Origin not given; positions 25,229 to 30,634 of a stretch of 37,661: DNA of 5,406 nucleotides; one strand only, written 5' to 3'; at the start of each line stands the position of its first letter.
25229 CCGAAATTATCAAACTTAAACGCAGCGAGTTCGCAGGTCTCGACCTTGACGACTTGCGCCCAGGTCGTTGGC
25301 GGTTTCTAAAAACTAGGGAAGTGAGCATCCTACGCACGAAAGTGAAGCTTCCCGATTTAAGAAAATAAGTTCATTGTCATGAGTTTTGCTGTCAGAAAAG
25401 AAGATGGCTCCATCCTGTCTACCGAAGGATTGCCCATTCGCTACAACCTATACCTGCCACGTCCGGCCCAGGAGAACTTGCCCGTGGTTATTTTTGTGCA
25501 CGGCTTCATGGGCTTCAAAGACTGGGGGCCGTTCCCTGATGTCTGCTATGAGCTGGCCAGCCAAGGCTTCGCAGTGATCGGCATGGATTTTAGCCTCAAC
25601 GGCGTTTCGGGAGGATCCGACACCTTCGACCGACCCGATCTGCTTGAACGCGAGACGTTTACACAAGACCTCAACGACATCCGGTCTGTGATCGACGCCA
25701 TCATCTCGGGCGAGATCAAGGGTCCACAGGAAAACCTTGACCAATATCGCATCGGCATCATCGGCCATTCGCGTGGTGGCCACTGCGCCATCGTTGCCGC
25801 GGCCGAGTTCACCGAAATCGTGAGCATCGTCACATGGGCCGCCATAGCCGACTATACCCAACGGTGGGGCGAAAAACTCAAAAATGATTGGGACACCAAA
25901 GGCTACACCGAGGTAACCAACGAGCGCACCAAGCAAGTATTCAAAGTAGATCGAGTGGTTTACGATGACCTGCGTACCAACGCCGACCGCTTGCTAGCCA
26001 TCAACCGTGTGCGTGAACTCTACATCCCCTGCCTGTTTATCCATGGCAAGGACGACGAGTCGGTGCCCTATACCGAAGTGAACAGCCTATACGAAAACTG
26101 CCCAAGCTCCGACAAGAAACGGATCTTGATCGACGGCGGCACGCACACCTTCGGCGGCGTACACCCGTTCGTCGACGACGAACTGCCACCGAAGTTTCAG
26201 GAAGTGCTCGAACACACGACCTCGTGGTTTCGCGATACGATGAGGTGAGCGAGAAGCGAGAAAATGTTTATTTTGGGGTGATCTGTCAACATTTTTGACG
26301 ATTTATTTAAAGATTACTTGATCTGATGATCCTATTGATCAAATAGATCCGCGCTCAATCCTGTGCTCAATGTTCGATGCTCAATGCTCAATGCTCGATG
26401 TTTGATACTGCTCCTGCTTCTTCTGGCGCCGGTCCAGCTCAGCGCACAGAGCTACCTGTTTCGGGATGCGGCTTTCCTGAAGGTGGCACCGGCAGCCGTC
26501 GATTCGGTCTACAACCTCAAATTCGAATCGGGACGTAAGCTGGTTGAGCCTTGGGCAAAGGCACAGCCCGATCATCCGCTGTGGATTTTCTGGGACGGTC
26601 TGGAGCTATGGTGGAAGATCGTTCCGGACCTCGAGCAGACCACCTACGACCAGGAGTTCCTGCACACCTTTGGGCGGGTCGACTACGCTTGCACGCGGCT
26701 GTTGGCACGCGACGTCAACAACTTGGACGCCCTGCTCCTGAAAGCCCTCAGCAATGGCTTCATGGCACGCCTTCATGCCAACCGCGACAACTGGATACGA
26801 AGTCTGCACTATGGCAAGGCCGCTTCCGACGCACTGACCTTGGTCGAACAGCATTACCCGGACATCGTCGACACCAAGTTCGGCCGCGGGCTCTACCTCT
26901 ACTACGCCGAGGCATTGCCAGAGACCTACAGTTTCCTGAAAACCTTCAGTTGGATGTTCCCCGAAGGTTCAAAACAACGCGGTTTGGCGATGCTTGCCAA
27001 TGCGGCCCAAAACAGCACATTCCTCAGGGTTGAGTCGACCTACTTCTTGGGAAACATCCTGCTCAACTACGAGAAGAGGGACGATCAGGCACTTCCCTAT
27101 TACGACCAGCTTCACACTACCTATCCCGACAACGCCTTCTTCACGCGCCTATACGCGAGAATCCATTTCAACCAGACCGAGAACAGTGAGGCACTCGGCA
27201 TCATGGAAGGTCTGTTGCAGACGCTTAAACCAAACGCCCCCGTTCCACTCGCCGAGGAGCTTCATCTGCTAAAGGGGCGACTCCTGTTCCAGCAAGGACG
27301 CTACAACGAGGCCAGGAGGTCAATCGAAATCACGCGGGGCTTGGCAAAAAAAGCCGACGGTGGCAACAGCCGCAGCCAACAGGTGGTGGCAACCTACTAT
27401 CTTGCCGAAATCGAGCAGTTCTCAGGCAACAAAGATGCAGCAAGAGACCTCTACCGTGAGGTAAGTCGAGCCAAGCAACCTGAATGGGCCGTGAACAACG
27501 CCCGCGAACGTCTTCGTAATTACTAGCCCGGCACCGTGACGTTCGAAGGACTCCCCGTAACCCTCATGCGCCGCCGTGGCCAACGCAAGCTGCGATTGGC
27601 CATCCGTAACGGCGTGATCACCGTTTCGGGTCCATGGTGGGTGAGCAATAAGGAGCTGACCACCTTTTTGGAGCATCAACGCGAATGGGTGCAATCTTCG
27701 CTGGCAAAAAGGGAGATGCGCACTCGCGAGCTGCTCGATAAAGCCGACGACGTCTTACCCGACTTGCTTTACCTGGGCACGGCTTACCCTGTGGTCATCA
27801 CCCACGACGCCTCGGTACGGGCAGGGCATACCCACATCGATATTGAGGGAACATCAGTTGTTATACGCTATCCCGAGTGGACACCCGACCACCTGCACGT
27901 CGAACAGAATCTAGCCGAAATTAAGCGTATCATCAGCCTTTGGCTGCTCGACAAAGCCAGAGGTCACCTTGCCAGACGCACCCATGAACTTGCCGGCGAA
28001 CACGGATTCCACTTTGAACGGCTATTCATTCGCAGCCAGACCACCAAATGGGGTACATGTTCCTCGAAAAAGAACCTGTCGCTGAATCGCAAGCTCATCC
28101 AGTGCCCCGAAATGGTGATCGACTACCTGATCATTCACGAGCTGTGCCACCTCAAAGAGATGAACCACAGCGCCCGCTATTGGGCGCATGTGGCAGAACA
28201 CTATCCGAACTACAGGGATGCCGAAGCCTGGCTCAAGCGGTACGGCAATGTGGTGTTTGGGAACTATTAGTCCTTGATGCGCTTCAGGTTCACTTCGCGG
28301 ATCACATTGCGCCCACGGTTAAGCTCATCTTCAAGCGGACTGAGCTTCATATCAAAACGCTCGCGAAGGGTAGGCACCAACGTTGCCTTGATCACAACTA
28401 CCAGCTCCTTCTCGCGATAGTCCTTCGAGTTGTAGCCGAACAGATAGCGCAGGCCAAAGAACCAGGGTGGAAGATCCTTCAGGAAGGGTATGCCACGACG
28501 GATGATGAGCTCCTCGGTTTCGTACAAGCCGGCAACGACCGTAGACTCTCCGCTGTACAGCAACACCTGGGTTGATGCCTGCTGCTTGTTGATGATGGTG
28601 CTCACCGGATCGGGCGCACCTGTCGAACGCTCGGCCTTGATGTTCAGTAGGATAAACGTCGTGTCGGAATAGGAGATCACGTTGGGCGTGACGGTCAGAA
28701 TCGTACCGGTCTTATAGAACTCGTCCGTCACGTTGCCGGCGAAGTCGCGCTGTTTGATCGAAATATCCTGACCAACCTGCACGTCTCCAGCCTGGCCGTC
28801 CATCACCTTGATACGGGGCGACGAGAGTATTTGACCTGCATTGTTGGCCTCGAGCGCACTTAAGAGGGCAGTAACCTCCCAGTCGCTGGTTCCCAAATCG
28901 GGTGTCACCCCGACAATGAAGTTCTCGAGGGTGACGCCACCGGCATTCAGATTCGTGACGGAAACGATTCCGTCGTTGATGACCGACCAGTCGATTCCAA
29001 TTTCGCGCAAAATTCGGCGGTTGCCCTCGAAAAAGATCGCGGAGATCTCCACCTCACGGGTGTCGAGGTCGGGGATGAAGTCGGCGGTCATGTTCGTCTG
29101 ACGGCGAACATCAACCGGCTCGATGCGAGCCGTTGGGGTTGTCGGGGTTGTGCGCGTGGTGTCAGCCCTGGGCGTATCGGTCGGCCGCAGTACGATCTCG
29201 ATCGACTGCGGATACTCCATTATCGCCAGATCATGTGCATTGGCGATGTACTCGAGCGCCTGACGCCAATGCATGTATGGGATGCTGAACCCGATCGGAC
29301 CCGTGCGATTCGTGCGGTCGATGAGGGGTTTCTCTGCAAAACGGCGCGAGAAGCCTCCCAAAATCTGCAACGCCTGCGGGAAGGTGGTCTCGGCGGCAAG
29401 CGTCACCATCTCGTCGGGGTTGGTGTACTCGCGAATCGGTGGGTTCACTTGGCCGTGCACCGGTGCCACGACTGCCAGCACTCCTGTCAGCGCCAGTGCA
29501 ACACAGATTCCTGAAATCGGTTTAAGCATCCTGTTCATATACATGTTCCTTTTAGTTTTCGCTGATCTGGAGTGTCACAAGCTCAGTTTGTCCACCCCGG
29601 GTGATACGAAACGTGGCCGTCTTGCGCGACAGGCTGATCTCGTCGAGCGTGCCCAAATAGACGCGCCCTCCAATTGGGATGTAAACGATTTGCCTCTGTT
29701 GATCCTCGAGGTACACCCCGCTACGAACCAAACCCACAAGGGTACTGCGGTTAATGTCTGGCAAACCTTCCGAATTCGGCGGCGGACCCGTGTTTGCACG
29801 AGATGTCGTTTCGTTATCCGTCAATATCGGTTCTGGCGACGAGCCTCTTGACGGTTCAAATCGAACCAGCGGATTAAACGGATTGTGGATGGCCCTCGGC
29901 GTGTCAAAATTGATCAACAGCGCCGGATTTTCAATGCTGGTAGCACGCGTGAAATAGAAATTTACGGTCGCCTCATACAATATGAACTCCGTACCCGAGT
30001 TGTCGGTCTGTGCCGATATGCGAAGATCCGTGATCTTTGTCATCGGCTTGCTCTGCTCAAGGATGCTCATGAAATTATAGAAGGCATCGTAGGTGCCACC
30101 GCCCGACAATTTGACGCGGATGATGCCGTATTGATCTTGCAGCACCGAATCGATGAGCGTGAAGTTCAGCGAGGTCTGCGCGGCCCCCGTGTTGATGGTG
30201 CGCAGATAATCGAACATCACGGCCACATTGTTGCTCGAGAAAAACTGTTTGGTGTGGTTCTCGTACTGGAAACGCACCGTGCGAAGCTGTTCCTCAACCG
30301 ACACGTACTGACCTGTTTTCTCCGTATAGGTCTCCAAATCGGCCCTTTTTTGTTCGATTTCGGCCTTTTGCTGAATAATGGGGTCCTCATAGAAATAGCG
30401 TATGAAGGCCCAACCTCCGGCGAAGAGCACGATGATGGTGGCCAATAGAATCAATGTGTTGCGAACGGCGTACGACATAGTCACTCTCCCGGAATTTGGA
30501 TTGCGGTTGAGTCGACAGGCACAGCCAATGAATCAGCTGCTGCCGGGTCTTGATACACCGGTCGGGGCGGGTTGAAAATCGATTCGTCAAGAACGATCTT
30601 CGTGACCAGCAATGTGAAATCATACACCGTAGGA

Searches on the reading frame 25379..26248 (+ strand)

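Call 36: search_protein_families(library=pfam, proteins=[window:25379-26248:+], max_evalue=0.00001)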
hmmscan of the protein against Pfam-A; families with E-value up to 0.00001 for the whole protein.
window:25379-26248:+ (289 aa): 11 families
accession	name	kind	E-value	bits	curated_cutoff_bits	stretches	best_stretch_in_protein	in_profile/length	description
PF12146.15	Hydrolase_4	-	3.4e-15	56.4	27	2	209-257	185-233/239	Serine aminopeptidase, S33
PF20434.5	BD-FAE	-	2.1e-12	47.4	26.8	1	23-239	2-213/215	BD-FAE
PF00561.26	Abhydrolase_1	-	4.3e-11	43.4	25.8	1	35-155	1-101/245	alpha/beta hydrolase fold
PF01738.24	DLH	-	1.1e-09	38.7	21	1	25-149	4-123/217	Dienelactone hydrolase family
PF00756.26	Esterase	-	9.3e-09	35.9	22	1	19-175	7-169/251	Putative esterase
PF02129.25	Peptidase_S15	-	5e-08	33.4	23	0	18-162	3-135/262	X-Pro dipeptidyl-peptidase (S15 family)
PF05448.18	AXE1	-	5.3e-08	32.4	21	1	16-167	65-221/321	Acetyl xylan esterase (AXE1)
PF03403.19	PAF-AH_p_II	-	5.8e-08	32.1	20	0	29-70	96-134/372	Platelet-activating factor acetylhydrolase, isoform II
PF00326.27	Peptidase_S9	-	1.8e-07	31.3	22.6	1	59-247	10-176/213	Prolyl oligopeptidase family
PF12740.14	PETase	-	2.5e-07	30.8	28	0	24-154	44-156/263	PET hydrolase-like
PF12697.13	Abhydrolase_6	-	5.6e-07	30.9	26.3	1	37-256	1-204/217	Alpha/beta hydrolase family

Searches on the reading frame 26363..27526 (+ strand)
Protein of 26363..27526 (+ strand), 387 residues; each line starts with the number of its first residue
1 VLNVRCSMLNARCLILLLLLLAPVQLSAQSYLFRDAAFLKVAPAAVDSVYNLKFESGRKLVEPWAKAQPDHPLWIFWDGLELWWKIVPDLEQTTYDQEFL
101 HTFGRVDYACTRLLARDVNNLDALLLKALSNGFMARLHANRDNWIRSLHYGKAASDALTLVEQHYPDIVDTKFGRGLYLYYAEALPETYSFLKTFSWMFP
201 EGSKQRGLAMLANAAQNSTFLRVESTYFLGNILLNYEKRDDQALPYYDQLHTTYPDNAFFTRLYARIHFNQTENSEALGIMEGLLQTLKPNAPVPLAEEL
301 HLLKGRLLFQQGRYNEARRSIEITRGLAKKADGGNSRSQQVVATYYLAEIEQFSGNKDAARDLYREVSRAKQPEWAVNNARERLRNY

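Call 36: search_protein_families(library=pfam, proteins=[window:26363-27526:+], max_evalue=0.00001)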
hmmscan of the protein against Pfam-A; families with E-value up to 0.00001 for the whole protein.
window:26363-27526:+ (387 aa): 3 families
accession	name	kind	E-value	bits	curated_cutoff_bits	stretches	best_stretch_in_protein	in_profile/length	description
PF14559.12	TPR_19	-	3.3e-08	34.2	25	0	241-287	8-54/68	Tetratricopeptide repeat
PF13428.12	TPR_14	-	1.7e-07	31.6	23.5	0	234-267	11-44/44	Tetratricopeptide repeat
PF13432.12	TPR_16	-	3.9e-06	27.7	32.7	0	302-367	1-57/65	Tetratricopeptide repeat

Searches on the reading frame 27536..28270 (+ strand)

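Call 36: search_protein_families(library=pfam, proteins=[window:27536-28270:+], max_evalue=0.00001)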
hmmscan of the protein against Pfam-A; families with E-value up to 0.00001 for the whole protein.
window:27536-28270:+ (244 aa): 1 family
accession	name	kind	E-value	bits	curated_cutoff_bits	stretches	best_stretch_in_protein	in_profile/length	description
PF01863.23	YgjP-like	-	8.2e-47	160.3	26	1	17-235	1-206/207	YgjP-like, metallopeptidase domain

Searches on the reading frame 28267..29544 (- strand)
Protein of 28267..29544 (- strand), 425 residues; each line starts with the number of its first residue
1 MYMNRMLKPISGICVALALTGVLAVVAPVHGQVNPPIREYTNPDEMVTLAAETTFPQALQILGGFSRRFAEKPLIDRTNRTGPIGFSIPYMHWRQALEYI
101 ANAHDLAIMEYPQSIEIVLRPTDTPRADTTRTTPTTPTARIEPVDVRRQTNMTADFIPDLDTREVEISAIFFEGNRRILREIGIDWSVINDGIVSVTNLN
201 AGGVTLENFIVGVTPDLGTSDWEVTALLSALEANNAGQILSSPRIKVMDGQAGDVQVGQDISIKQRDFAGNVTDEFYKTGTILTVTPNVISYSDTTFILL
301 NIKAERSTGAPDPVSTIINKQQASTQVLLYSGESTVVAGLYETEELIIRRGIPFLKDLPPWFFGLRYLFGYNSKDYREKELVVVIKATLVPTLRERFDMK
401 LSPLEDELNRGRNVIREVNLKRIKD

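Call 36: search_protein_families(library=pfam, proteins=[window:28267-29544:-], max_evalue=0.00001)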
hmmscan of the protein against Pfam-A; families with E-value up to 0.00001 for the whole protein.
window:28267-29544:- (425 aa): 1 family
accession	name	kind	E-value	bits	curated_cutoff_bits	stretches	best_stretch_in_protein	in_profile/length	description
PF00263.26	Secretin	-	9e-30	103.9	27.5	1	230-390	1-168/169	Bacterial type II and III secretion system protein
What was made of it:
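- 28267..29544 (-): Secretin, 425 aa. It is the last gene of the operon. PF00263 scores E=9e-30 (call 36).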

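Call 44: search_protein_families(library=ncbifam, proteins=[window:28267-29544:-], max_evalue=0.1)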
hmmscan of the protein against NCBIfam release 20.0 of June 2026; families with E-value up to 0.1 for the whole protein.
window:28267-29544:- (425 aa): 8 families
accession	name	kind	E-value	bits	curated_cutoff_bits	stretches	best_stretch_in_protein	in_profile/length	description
TIGR02515.1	IV_pilus_PilQ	subfamily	3.2e-25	89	284.35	1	224-385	261-422/428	type IV pilus secretin PilQ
TIGR02517.1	type_II_gspD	equivalog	2.7e-20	72.4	351.35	1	212-389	403-589/600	type II secretion system secretin GspD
TIGR02516.1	type_III_yscC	equivalog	9.7e-16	57.4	238.45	1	147-390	216-461/463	type III secretion system outer membrane ring subunit SctC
NF010083.0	PRK13568.1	equivalog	1.3e-14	53.8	554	1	154-390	176-417/419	DNA uptake porin HofQ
TIGR02519.1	pilus_MshL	equivalog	1.4e-14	53.8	250.2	2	282-389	191-289/290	pilus (MSHA type) biogenesis protein MshL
NF007851.2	PRK10560.1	exception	3.7e-12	45.8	598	1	159-391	175-410/412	DNA uptake porin HofQ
NF011873.0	PRK15346.1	equivalog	4.9e-11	42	524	1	149-360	253-468/499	EscC/YscC/HrcC family type III secretion system outer membrane ring protein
NF042912.1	Amuc_1098_fam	equivalog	6.9e-05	21.1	750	1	317-390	727-796/805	Amuc_1098 family type IV pilus outer membrane protein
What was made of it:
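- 28267..29544 (-): The best NCBIfam hit is PilQ (call 44).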

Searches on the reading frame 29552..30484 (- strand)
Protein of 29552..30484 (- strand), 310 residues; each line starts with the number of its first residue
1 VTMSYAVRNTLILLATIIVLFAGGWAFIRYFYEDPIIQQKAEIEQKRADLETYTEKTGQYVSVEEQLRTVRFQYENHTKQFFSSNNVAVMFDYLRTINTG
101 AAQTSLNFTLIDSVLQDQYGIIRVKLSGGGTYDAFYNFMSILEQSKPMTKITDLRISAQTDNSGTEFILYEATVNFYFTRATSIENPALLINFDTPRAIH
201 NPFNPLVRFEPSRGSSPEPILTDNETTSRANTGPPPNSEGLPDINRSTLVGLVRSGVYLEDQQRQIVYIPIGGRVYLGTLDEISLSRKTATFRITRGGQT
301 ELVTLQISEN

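Call 3: search_protein_families(library=pfam, proteins=[window:29552-30484:-], max_evalue=1)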
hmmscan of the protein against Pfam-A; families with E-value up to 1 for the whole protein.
window:29552-30484:- (310 aa): 2 families
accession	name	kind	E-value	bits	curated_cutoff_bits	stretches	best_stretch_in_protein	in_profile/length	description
PF04350.18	PilO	-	0.00026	21.6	22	1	38-177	3-141/145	Pilus assembly protein, PilO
PF10741.14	T2SSM_b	-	0.17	12.2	21.7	1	111-161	40-92/111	Type II secretion system (T2SS), protein M subtype b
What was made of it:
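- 29552..30484 (-): PilO/GspM-like protein, 310 aa. PF04350 scores 21.6 bits, just under the cut-off of 22 (call 3).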

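Call 44: search_protein_families(library=ncbifam, proteins=[window:29552-30484:-], max_evalue=0.1)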
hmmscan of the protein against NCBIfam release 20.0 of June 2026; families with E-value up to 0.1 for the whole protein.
window:29552-30484:- (310 aa): 3 families
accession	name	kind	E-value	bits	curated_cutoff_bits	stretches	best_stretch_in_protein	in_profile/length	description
NF040576.1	T2SS_GspM_XpsM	equivalog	6.1e-08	32.5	60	1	11-162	3-156/180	type II secretion system protein GspM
NF003051.0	PRK03968.1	equivalog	0.017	14.2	431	1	31-95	5-69/406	DNA primase large subunit PriL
NF045709.1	Amuc_1101_fam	equivalog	0.062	12.1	650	1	10-80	376-446/608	Amuc_1101 family PilM-like pilus complex protein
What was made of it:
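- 29552..30484 (-): NF040576 GspM scores E=6e-8 (call 44).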
